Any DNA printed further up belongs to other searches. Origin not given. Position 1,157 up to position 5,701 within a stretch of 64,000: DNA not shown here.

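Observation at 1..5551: Uncharacterised three-gene operon: leaderless LamG giant with acidic repeats, a 4x basic Nif11-like protein, and an unknown third gene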

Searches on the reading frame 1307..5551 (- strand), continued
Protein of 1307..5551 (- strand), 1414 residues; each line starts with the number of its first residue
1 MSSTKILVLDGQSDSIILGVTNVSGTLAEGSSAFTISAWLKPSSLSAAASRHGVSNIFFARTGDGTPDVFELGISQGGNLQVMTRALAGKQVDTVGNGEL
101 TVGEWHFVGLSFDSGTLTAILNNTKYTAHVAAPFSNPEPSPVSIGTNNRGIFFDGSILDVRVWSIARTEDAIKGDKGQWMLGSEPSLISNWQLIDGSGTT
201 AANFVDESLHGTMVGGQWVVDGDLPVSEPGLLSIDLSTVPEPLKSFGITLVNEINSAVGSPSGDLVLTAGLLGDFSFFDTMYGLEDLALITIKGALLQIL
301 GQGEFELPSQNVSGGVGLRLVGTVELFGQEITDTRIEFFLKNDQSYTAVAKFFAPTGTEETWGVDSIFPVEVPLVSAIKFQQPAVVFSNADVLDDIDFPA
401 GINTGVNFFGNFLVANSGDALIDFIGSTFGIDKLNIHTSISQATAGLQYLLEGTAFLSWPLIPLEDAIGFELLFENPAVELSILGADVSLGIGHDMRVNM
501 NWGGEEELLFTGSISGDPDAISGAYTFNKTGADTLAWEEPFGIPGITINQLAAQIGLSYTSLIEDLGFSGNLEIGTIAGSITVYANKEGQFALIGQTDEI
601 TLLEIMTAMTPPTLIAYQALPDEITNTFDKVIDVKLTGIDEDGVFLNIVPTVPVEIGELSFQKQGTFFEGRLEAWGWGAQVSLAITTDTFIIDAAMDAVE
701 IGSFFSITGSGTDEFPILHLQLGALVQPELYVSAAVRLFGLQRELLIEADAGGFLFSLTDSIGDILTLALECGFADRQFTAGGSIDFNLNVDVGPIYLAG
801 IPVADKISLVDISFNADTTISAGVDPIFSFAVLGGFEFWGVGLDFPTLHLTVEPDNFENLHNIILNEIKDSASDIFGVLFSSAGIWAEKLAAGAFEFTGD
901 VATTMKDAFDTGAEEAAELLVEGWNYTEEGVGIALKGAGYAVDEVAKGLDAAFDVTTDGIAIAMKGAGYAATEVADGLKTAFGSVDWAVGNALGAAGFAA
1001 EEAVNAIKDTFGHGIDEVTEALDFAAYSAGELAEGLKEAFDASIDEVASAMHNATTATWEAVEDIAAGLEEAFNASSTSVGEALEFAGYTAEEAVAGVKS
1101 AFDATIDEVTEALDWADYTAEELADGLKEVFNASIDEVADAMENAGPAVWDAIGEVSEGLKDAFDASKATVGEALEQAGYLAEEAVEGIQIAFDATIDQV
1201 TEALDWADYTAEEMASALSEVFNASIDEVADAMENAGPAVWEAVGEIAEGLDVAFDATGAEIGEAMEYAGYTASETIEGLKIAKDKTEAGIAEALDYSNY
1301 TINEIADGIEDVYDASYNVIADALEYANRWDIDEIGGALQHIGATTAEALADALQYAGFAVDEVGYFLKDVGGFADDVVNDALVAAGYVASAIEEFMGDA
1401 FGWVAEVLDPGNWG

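Call 63: find_related_loci(query=A1, collection=genome_contigs, flank=10000)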
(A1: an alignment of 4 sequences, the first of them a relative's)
Query A1 (434 aa) in genome_contigs; peptide patterns used: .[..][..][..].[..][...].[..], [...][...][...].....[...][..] (x = any residue, [..] = any of these).
185 stretches matched a pattern; 4 encode a relative of the query (tblastn E <= 1e-3); 4 distinct loci.
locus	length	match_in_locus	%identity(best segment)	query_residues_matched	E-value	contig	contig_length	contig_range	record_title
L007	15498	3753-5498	86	1-434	0e+0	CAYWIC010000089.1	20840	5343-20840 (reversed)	MAG TPA_asm: uncultured Anaerolineales bacterium isolate binchicken_co65_55 genome assembly, contig: NODE_10510_length_2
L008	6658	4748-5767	26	6-331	2e-24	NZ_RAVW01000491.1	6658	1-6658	Corallococcus exercitus strain AB043A NODE_491_6658_cov_12.0086_ID_17355, whole genome shotgun sequence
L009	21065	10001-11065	25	9-340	3e-24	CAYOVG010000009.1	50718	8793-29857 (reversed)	MAG TPA_asm: uncultured Syntrophobacteraceae bacterium isolate binchicken_co168_41 genome assembly, contig: NODE_1105_le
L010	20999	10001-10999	27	6-337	2e-19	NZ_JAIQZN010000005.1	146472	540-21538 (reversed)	Argonema antarcticum A004/B2 NODE_26_length_146472_cov_14.148543, whole genome shotgun sequence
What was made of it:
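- Tried and rejected: The 4-sequence alignment gave only four loci (call 63).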

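Call 95: predict_structure(alignment_id=A2)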
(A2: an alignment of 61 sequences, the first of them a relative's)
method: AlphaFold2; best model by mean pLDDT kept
length: 434 residues; sequences in the alignment: 61
mean_pLDDT: 80.5   pTM: 0.76
mean pLDDT of the five models: 80.5, 79.1, 78.4, 78.3, 77.8
residues with pLDDT >= 90: 223; 70-90: 104; 50-70: 50; < 50: 57
segments of 3 or more residues with pLDDT < 50: 287-299, 341-360, 416-434
pLDDT, mean of each block of 10 residues (from residue 1): 72 92 93 92 89 94 93 92 95 92 96 94 90 86 88 83 94 92 91 95 85 93 95 83 87 93 93 88 51 43 77 94 94 76 44 39 67 66 57 72 72 53 40 29
secondary structure, 60 per line:
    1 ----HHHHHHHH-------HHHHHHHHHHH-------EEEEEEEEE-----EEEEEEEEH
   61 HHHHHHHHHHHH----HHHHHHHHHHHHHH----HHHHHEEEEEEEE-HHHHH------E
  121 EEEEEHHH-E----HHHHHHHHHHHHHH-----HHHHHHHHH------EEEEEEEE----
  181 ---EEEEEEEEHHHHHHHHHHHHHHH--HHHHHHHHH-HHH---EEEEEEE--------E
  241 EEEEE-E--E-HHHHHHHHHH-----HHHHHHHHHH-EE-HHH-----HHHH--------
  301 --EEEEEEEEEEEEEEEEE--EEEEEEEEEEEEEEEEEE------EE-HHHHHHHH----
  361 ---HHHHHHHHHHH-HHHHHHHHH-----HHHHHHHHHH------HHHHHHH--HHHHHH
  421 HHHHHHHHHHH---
elements in order: H5-12 H20-30 E38-46 E52-59 H60-72 H77-90 H95-99 E100-107 H109-113 E120-125 H135-148 H154-162 E169-176 E184-191 H192-206 H209-217 E225-231 E240-245 H252-261 H267-276 H289-292 E303-319 E322-339 H349-356 H364-374 H376-384 H390-399 H406-412 H415-431
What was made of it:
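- With 61 sequences it gives pLDDT 80.5 and pTM 0.76, with the enzyme domain at about 90 (call 95).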

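Call 97: fold_search(model_id=the predicted structure, library=pdb)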
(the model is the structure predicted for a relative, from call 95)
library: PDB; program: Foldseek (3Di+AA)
matches with E <= 10: 641; with E <= 0.001: 64
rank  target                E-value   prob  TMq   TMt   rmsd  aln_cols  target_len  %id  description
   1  1zb6                  3.1e-07  1.00  0.41  0.56   7.3       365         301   11  Co-Crystal Structure of ORF2 an Aromatic Prenyl Transferase from Streptomyces sp. strain cl190 complexed with GSPP and 1 (released 2005-06-21)
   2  7fhe                  3.6e-07  1.00  0.42  0.57   7.7       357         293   12  Structure of prenyltransferase mutant Q295F from Streptomyces sp. (strain CL190) (released 2022-06-22)
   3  4ee8                  4.8e-07  1.00  0.39  0.52   8.2       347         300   12  Crystal structure of the Novel Phenazine Prenyltransferase EpzP (wildtype) (released 2012-11-14)
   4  5z45_A                1.1e-06  1.00  0.34  0.47  10.8       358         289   11  Crystal structure of prenyltransferase AmbP1 pH6.5 complexed with GSPP and cis-indolyl vinyl isonitrile (released 2018-06-06)
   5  1zcw                  1.5e-06  1.00  0.41  0.55   7.4       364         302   11  Co-crystal structure of Orf2 an aromatic prenyl transferase from Streptomyces sp. strain CL190 complexed with GPP (released 2005-06-21)
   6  4ee6_A                2.2e-06  1.00  0.39  0.54   8.8       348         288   11  Crystal Structure of the Novel Phenazine Prenyltransferase EpzP (methylated) (released 2012-11-14)
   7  7fhb                  2.4e-06  1.00  0.40  0.52   8.0       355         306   11  Structure of prenyltransferase from Streptomyces sp. (strain CL190) with bound GPP (released 2022-06-22)
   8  7fhd_B                2.8e-06  1.00  0.38  0.54   7.3       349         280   10  Structure of prenyltransferase mutant Y288P from Streptomyces sp. (strain CL190) (released 2022-06-22)
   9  4ee7_A                3.7e-06  1.00  0.40  0.55   9.1       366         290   11  Crystal Structure of the Novel Phenazine Prenyltransferase EpzP in complex with S-thiolodiphosphate (methylated) (released 2012-11-14)
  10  5z43_A                3.7e-06  1.00  0.34  0.47  11.2       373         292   11  Crystal structure of prenyltransferase AmbP1 apo structure (released 2018-06-06)
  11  5z43_B                3.9e-06  1.00  0.34  0.48  10.5       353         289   11  Crystal structure of prenyltransferase AmbP1 apo structure (released 2018-06-06)
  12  5yk9_B                3.9e-06  1.00  0.35  0.48  10.4       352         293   11  Crystal structure of selenomethionine-labelled indole prenyltransferase AmbP1 (released 2018-06-06)
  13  7fhf                  4.1e-06  1.00  0.38  0.51   8.5       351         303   10  Structure of prenyltransferase mutant V49W/Y288F/Q295F from Streptomyces sp. (strain CL190) (released 2022-06-22)
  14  4ee6_B                4.6e-06  1.00  0.40  0.55   9.1       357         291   12  Crystal Structure of the Novel Phenazine Prenyltransferase EpzP (methylated) (released 2012-11-14)
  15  5tty                  5.1e-06  1.00  0.36  0.49   7.3       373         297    8  PagF prenyltransferase (released 2016-11-30)
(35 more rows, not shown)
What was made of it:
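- TM-scores to solved prenyltransferases are moderate (0.47-0.57, target-normalised) and sequence identity is 8-13% (call 97).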

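Call 98: find_encoding_contigs(protein=P0003, flank=8000, max_places=2)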
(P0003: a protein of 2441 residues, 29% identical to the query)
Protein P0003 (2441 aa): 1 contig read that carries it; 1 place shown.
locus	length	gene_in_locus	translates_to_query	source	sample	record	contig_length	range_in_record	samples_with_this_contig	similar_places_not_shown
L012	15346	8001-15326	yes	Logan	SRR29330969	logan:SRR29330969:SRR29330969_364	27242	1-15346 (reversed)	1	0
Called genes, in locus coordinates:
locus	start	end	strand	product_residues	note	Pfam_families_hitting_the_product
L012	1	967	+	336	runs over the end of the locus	PF00296:Bac_luciferase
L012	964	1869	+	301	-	PF06267:DUF1028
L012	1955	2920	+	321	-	PF00491:Arginase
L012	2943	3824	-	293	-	PF00083:Sugar_tr (weak), PF07690:MFS_1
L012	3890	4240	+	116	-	PF00376:MerR, PF13411:MerR_1, PF28507:Rv1828_C (weak)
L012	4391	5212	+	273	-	PF08021:FAD_binding_9, PF04954:SIP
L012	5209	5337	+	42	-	-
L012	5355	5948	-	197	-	PF00440:TetR_N, PF17754:TetR_C_14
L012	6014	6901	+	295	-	PF00106:adh_short, PF08659:KR (weak), PF13561:adh_short_C2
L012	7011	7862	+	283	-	PF00106:adh_short, PF08659:KR (weak), PF13561:adh_short_C2 (weak)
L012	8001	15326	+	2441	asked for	PF13385:Laminin_G_3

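Call 99: find_encoding_contigs(protein=P0006, flank=8000, max_places=2)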
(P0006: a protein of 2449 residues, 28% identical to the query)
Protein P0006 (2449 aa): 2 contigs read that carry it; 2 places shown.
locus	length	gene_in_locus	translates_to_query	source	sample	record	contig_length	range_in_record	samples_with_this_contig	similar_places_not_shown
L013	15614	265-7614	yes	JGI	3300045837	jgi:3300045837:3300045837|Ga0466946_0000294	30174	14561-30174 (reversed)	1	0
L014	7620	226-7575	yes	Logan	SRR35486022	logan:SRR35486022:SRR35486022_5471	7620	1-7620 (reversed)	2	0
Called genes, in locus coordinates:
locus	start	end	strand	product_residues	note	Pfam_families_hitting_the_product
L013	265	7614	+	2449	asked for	PF13385:Laminin_G_3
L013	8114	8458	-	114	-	-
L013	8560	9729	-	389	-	PF03403:PAF-AH_p_II (weak), PF12740:PETase (faint), PF03403:PAF-AH_p_II (weak)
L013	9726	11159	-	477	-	PF00595:PDZ (weak), PF17820:PDZ_6 (weak), PF03572:Peptidase_S41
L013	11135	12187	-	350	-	PF26999:ABC-2_memb_rel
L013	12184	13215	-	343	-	PF00005:ABC_tran, PF13304:AAA_21 (faint)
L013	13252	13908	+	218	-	PF00072:Response_reg, PF00486:Trans_reg_C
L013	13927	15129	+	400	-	PF00672:HAMP, PF00512:HisKA, PF02518:HATPase_c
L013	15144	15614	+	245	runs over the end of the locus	-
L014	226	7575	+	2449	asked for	PF13385:Laminin_G_3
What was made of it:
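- LamG giants of Streptomyces that share only LamG have no such neighbour (calls 98, 99).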

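Call 101: find_encoding_contigs(protein=P0155, flank=10000, max_places=3)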
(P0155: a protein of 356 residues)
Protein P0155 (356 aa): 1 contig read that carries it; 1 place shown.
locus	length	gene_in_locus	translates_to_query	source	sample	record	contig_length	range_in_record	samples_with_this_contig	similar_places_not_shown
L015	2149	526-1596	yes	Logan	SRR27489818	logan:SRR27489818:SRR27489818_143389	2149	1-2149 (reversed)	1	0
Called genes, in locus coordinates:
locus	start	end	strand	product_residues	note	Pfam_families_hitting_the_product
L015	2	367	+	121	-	?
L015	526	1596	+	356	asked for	-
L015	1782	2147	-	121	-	?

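Call 102: find_encoding_contigs(protein=P0058, flank=10000, max_places=3)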
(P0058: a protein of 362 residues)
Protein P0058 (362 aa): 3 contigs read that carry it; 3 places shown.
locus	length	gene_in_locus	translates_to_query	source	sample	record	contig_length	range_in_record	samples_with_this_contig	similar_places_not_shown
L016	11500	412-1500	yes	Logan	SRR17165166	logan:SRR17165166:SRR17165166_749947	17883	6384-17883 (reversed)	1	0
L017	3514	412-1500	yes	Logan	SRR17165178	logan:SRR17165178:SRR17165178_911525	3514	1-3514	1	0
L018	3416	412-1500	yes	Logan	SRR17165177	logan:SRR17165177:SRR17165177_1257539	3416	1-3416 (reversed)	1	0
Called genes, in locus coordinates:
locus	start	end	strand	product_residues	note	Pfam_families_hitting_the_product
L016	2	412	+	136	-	?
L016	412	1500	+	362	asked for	-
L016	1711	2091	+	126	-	-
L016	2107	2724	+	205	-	PF22494:choice_anch_I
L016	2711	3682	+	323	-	PF22494:choice_anch_I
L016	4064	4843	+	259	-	PF13489:Methyltransf_23, PF08241:Methyltransf_11, PF08242:Methyltransf_12 (faint), PF13649:Methyltransf_25 (weak)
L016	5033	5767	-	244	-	-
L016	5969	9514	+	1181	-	PF01564:Spermine_synth, PF04205:FMN_bind, PF12801:Fer4_5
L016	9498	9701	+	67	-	-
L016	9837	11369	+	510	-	PF01823:MACPF, PF00045:Hemopexin (weak)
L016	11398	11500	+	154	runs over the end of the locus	PF05128:DUF697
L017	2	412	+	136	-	?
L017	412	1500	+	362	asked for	-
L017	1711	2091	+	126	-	-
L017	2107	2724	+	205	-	PF22494:choice_anch_I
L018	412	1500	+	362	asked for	-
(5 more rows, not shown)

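Call 109: find_encoding_contigs(protein=P0043, flank=10000, max_places=3)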
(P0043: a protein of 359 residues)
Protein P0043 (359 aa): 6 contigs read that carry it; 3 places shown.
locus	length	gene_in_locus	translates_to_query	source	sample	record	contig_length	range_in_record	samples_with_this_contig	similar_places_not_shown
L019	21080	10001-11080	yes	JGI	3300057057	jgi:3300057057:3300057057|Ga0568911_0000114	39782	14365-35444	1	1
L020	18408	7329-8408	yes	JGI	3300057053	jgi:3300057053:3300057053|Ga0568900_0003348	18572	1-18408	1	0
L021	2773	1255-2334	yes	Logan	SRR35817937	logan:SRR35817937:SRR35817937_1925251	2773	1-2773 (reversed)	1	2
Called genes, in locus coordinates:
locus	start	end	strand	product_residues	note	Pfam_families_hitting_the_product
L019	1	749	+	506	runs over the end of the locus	PF01209:Ubie_methyltran, PF02353:CMAS, PF13489:Methyltransf_23, PF13649:Methyltransf_25, PF13847:Methyltransf_31, PF08241:Methyltransf_11, PF08242:Methyltransf_12, PF03599:CdhD, +2 more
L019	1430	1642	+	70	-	-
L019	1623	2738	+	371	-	PF13676:TIR_2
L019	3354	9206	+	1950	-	-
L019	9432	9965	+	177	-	PF07862:Nif11 (faint)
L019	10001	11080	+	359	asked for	-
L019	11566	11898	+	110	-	-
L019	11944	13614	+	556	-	PF00496:SBP_bac_5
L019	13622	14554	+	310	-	PF19300:BPD_transp_1_N, PF00528:BPD_transp_1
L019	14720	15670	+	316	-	PF12911:OppC_N, PF00528:BPD_transp_1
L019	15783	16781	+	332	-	PF00005:ABC_tran, PF08352:oligo_HPY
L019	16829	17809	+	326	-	PF00005:ABC_tran, PF08352:oligo_HPY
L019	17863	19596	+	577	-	PF00496:SBP_bac_5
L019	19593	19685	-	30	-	-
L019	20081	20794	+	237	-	PF16481:DUF5058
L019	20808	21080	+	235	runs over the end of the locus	-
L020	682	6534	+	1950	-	-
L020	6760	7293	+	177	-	PF07862:Nif11 (faint)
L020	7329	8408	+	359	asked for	-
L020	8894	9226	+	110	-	-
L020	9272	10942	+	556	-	PF00496:SBP_bac_5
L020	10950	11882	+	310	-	PF19300:BPD_transp_1_N, PF00528:BPD_transp_1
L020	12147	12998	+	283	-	PF12911:OppC_N, PF00528:BPD_transp_1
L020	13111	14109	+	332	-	PF00005:ABC_tran, PF08352:oligo_HPY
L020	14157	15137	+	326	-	PF00005:ABC_tran, PF08352:oligo_HPY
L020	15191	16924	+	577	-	PF00496:SBP_bac_5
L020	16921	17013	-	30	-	-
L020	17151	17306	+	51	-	-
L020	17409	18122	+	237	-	PF16481:DUF5058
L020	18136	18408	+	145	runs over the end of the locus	?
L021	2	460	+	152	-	?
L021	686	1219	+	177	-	PF07862:Nif11 (faint)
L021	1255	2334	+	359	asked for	-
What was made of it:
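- On LamG / Laminin_G_3 domain proteins: This is not a family-defining feature of the giants, because the L019 giant lacks it (call 109).
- The lectin domains are not conserved in the family, since the L019 giant has no Pfam domain (call 109).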
